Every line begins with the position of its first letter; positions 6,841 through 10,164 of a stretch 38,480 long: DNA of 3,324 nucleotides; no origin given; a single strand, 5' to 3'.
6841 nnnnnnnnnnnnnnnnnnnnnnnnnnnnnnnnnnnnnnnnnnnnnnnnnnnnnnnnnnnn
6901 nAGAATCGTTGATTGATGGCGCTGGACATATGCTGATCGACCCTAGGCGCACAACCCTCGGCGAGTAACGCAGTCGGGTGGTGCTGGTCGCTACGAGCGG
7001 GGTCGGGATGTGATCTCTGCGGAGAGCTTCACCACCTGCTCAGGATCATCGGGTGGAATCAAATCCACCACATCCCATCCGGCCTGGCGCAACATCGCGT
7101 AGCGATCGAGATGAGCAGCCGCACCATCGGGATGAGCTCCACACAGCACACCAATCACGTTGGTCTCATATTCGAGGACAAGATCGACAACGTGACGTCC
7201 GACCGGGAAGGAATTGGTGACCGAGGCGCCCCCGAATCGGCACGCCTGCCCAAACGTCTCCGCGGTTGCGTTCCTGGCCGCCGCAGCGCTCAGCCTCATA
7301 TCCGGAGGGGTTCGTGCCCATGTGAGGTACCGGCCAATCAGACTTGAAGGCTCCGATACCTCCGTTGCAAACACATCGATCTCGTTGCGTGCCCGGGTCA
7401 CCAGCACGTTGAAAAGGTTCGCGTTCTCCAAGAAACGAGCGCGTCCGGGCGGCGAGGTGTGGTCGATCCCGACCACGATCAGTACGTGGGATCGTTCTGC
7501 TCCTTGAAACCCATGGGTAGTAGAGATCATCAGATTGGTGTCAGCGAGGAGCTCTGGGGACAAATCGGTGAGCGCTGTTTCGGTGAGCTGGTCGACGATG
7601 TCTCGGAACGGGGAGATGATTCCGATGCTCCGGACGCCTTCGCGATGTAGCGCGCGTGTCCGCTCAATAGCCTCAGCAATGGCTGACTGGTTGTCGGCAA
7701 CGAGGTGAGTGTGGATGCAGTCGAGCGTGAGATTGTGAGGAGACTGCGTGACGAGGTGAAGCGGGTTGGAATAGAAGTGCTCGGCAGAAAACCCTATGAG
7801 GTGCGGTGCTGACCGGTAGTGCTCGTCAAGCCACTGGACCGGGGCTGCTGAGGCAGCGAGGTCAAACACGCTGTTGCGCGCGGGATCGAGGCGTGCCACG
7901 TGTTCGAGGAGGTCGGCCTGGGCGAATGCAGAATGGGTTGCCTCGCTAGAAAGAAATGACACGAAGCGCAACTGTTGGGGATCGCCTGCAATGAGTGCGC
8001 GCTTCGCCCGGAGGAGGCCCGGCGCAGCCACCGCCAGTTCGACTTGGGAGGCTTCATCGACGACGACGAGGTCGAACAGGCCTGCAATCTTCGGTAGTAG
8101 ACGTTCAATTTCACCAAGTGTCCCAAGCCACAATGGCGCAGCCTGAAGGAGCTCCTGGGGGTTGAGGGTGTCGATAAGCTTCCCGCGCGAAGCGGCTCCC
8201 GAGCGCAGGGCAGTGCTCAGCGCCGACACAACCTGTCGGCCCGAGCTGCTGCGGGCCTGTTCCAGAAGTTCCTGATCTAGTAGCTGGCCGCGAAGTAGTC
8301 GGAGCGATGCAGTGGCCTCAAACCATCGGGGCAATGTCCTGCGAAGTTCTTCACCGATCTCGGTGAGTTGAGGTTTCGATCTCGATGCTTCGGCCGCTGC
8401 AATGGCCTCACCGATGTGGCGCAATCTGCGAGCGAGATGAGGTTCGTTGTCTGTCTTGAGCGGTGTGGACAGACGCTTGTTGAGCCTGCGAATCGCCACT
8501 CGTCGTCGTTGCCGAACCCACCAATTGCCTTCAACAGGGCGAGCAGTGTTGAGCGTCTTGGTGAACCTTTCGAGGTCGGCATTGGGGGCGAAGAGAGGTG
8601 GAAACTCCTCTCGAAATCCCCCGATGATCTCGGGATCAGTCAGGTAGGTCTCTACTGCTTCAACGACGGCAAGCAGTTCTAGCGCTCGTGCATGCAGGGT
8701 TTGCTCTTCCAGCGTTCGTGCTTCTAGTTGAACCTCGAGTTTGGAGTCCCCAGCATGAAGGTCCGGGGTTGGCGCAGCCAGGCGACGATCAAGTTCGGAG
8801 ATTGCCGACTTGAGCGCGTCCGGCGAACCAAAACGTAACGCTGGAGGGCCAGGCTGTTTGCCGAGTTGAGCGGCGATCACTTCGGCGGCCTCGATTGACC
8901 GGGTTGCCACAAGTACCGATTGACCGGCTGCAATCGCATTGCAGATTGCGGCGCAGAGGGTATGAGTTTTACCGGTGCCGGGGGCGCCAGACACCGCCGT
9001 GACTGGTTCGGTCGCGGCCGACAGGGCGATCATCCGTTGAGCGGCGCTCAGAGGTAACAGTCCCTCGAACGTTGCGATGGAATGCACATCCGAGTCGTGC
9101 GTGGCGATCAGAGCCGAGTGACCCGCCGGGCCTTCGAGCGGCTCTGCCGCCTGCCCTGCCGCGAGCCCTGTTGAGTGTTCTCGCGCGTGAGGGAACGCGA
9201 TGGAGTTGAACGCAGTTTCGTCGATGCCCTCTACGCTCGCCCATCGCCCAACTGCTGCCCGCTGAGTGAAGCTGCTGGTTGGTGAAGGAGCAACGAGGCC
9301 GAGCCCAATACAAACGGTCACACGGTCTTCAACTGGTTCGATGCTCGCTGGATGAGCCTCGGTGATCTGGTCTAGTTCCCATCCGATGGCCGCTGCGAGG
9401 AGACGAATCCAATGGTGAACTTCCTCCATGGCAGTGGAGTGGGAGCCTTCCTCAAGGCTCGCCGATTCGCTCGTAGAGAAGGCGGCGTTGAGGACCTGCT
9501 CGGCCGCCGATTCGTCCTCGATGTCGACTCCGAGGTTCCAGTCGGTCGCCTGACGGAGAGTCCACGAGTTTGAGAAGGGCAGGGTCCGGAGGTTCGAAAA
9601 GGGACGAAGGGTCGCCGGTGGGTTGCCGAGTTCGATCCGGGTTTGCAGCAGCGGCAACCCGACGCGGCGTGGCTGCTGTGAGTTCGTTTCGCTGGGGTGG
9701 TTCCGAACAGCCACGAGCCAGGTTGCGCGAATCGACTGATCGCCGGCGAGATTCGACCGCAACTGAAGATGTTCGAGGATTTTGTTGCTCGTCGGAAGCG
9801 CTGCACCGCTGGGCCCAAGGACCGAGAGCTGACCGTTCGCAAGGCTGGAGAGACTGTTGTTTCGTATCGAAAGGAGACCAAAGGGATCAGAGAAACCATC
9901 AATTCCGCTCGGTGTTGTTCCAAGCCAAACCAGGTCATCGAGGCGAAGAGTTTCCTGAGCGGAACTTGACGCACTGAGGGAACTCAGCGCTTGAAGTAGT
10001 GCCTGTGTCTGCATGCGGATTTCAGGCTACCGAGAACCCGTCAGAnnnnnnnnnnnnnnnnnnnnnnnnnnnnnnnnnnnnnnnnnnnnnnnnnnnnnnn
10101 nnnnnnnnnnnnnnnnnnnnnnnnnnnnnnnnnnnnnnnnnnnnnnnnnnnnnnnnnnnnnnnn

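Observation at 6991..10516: MarR regulator followed by a helicase-nuclease fusion (Upf1-like SF1 helicase + DUF559/Vsr-like endonuclease): candidate nucleic-acid defence or repair gene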

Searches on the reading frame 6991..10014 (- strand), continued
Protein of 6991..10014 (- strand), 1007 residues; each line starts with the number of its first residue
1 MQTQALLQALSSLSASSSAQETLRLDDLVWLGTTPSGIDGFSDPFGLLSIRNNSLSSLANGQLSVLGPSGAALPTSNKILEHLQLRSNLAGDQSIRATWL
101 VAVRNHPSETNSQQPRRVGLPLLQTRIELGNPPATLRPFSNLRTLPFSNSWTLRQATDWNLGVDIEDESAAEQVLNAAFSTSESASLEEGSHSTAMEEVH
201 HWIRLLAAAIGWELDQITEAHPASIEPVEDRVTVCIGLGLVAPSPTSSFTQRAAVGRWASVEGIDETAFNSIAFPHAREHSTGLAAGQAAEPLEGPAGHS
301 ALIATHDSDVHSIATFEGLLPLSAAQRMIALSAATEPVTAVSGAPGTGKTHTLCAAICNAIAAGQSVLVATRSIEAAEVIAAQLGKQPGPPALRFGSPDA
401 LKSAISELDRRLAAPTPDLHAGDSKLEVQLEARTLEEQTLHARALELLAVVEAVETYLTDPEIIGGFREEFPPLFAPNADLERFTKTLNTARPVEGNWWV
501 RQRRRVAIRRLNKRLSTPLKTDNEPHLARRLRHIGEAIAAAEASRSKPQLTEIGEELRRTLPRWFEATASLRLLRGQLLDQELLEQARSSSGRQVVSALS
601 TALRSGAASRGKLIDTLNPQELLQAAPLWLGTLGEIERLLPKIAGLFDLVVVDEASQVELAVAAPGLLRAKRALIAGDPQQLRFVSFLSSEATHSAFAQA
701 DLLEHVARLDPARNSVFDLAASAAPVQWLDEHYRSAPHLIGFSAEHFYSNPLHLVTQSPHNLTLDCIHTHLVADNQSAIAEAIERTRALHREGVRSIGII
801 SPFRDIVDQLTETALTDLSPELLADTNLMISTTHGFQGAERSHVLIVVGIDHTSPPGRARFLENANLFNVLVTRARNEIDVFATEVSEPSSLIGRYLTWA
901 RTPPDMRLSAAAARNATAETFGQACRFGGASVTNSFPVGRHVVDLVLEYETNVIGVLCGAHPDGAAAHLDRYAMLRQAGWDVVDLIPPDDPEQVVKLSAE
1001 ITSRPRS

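Call 85: find_homologous_proteins(query=L006:9221-12067:+, max_evalue=1e-100)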
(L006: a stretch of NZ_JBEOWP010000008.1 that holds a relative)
Query L006:9221-12067:+ (948 aa): 255 proteins with E <= 1e-100 among 8000 candidates; the best 120 are listed.
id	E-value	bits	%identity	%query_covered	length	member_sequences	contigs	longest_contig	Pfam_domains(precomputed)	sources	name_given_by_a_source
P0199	0.0e+0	2033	100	100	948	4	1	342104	PF13538.13,PF13087.13,PF13086.13,PF01443.25,PF13604.13,PF18741.8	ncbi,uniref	ncbi:AAA domain-containing protein [Micromonospora sp. NPDC002389]|uniref:AAA domain-containing prot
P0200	0.0e+0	1885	94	100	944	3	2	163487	PF13538.13,PF13087.13,PF13086.13,PF01443.25,PF13604.13,PF18741.8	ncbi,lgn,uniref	ncbi:AAA domain-containing protein [Micromonospora sp. NPDC047793]|uniref:AAA domain-containing prot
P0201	0.0e+0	1842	92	100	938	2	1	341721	PF13538.13,PF13087.13,PF13086.13,PF01443.25,PF13604.13,PF18741.8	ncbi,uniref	ncbi:AAA domain-containing protein [Micromonospora sp. NPDC049900]|uniref:AAA domain-containing prot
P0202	0.0e+0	1812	90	100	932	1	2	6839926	PF13538.13,PF13087.13,PF13086.13,PF01443.25,PF13604.13,PF18741.8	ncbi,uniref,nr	ncbi:AAA domain-containing protein [Micromonospora craniellae]|uniref:DNA2/NAM7 helicase-like C-term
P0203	0.0e+0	1613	81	100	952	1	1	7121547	PF13538.13,PF13087.13,PF13086.13,PF01443.25,PF13604.13,PF18741.8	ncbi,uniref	ncbi:AAA domain-containing protein [Micromonospora sp. CA-263727]|uniref:AAA domain-containing prote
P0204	0.0e+0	1608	80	100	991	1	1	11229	PF13538.13,PF13087.13,PF13086.13,PF01443.25,PF13604.13,PF18741.8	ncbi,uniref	ncbi:AAA domain-containing protein [Micromonospora sp. NPDC051296]|uniref:AAA domain-containing prot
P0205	0.0e+0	1576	80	100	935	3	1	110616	PF13087.13,PF13086.13,PF01443.25,PF13604.13,PF18741.8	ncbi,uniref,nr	ncbi:hypothetical protein GCM10011608_40600 [Micromonospora sonchi]|uniref:AAA domain-containing pro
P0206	0.0e+0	1571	80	100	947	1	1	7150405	PF13087.13,PF13086.13,PF01443.25,PF13604.13,PF13245.13,PF18741.8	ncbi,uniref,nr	ncbi:Part of AAA domain-containing protein [Micromonospora rhizosphaerae]|uniref:Part of AAA domain-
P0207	0.0e+0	1550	79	100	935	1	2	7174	PF13087.13,PF13086.13,PF01443.25,PF13604.13,PF18741.8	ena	-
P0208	0.0e+0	1549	79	100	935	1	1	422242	PF13087.13,PF13086.13,PF01443.25,PF13604.13,PF18741.8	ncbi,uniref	ncbi:AAA domain-containing protein [Micromonospora sp. NPDC051196]|uniref:AAA domain-containing prot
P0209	0.0e+0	1545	78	100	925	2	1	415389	PF13087.13,PF13086.13,PF01443.25,PF13604.13,PF18741.8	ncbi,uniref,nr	ncbi:hypothetical protein E0H26_09070 [Micromonospora zingiberis]|uniref:DNA2/NAM7 helicase-like C-t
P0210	0.0e+0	1525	77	100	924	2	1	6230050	PF13538.13,PF13087.13,PF13086.13,PF01443.25,PF13604.13,PF18741.8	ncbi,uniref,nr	ncbi:AAA domain-containing protein [Micromonospora sp. NBC_01739]|uniref:AAA domain-containing prote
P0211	0.0e+0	1515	78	100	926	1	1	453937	PF13087.13,PF13086.13,PF13604.13,PF13245.13,PF18741.8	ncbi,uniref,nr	ncbi:AAA domain-containing protein [Micromonospora coerulea]|uniref:AAA domain-containing protein n=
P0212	0.0e+0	1513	78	100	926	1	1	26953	PF13538.13,PF13087.13,PF13086.13,PF01443.25,PF13604.13,PF18741.8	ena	-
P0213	0.0e+0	1512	77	100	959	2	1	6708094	PF13538.13,PF13087.13,PF13086.13,PF13604.13,PF18741.8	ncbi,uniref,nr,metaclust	ncbi:AAA domain-containing protein [Micromonospora inositola]|uniref:Part of AAA domain-containing p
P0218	0.0e+0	1500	77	100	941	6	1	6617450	PF13538.13,PF13087.13,PF13086.13,PF01443.25,PF13604.13,PF18741.8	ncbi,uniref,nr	ncbi:AAA domain-containing protein [Verrucosispora sp. WMMD1129]|uniref:AAA domain-containing protei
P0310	3.7e-297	1007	57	100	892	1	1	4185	PF13538.13,PF13087.13,PF13086.13,PF01443.25,PF13604.13,PF13245.13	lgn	-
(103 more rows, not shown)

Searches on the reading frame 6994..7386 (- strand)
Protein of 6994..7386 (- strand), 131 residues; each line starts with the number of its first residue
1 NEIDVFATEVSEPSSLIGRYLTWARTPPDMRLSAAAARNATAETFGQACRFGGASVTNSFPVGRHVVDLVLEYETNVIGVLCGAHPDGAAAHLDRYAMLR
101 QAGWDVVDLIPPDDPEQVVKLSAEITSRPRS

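Call 6: search_protein_families(library=pfam, proteins=[window:6994-7386:-], max_evalue=10)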
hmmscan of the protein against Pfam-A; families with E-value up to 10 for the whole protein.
seq(131 aa): 3 families
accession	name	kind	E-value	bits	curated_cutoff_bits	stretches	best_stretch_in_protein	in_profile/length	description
PF02310.24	B12-binding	-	0.0034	17.6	32.1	2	97-121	22-46/121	B12 binding domain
PF18741.7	MTES_1575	-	0.032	14.7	38.2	1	53-107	13-74/96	REase_MTES_1575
PF04480.18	DUF559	-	0.064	13.6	20.6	1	49-107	28-86/109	Protein of unknown function (DUF559)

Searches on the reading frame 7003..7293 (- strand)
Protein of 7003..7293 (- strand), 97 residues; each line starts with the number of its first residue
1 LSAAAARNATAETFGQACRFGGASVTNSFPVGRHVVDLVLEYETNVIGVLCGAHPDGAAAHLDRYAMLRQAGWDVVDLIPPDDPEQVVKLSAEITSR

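Call 68: search_solved_structures(query=A4, max_evalue=1, show_alignments=3)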
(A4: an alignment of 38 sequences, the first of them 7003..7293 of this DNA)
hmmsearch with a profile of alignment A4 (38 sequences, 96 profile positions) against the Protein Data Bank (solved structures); distinct sequences matched with E-value up to 1: 11.
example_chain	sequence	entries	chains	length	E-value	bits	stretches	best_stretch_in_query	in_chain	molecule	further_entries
1gef_A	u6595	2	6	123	0.0018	21.1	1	7-55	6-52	HOLLIDAY JUNCTION RESOLVASE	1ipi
6h1c_A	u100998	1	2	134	0.031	17.1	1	11-77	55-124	Ferric uptake regulation protein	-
3hrl_A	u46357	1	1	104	0.032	17.1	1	10-94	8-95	Endonuclease-Like Protein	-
1mzb_A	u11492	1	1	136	0.06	16.2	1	11-76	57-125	ferric uptake regulation protein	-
4rzh_A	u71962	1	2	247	0.083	15.7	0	12-60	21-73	3-oxoacyl-[acyl-carrier protein] reductase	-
3oox_A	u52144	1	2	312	0.18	14.6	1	7-50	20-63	putative 2OG-Fe(II) oxygenase family protein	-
9g6k_LJ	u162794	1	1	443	0.5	13.3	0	3-83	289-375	RAP domain-containing protein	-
9i05_Xi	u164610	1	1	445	0.51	13.2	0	3-83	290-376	RAP domain-containing protein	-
2o7r_A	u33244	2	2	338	0.51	13.2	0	11-34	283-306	CXE carboxylesterase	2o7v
3noy_A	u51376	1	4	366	0.52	13.2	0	6-38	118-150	4-hydroxy-3-methylbut-2-en-1-yl diphosphate synthase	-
1q0r_A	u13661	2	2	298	0.69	12.8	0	52-90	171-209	aclacinomycin methylesterase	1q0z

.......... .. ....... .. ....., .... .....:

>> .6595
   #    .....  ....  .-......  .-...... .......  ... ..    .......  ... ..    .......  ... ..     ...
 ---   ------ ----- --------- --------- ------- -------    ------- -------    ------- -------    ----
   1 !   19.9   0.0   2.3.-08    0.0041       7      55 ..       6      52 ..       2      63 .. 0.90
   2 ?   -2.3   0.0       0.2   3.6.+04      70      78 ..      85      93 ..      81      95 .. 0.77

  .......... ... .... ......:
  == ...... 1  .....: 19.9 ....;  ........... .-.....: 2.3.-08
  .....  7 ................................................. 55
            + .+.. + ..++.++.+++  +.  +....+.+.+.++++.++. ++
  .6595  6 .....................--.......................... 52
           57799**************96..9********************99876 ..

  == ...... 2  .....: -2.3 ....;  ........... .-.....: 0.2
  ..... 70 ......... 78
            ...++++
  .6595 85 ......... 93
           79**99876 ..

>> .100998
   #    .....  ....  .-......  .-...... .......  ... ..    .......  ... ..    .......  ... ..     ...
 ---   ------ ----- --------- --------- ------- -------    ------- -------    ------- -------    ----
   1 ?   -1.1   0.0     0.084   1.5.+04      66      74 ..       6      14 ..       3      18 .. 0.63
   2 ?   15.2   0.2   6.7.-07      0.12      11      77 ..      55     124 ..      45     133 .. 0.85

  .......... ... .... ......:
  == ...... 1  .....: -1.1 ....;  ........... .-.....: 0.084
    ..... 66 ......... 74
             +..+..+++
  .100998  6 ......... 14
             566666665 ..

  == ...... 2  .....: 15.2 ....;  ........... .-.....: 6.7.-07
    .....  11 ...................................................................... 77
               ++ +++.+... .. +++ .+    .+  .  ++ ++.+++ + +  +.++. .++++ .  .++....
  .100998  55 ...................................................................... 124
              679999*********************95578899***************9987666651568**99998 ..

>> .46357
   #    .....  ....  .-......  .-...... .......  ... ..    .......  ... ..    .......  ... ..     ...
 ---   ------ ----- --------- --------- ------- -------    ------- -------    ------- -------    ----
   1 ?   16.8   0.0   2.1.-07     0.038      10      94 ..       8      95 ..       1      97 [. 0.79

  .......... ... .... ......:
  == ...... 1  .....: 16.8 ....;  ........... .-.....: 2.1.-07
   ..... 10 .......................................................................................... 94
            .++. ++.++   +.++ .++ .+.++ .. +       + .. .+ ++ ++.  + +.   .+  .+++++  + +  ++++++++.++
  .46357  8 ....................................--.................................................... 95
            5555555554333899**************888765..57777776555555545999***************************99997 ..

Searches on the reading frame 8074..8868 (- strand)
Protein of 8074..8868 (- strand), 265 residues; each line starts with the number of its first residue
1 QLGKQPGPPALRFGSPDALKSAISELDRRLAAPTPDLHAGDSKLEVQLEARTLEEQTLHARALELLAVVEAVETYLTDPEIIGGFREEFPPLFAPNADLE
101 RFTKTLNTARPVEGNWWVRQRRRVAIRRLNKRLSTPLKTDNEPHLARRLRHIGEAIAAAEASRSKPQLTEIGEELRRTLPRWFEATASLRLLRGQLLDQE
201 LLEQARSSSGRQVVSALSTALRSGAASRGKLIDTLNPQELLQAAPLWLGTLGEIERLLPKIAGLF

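Call 6: search_protein_families(library=pfam, proteins=[window:8074-8868:-], max_evalue=10)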
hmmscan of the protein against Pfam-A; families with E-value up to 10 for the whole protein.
seq(265 aa): 2 families
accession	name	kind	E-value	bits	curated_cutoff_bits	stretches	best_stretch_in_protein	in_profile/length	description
PF16550.10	RPN13_C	-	0.037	14.6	39.3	1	169-226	37-83/112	UCH-binding domain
PF21696.3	TECR_N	-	0.15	12.5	27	1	160-205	18-65/77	TECR, ubiquitin-like domain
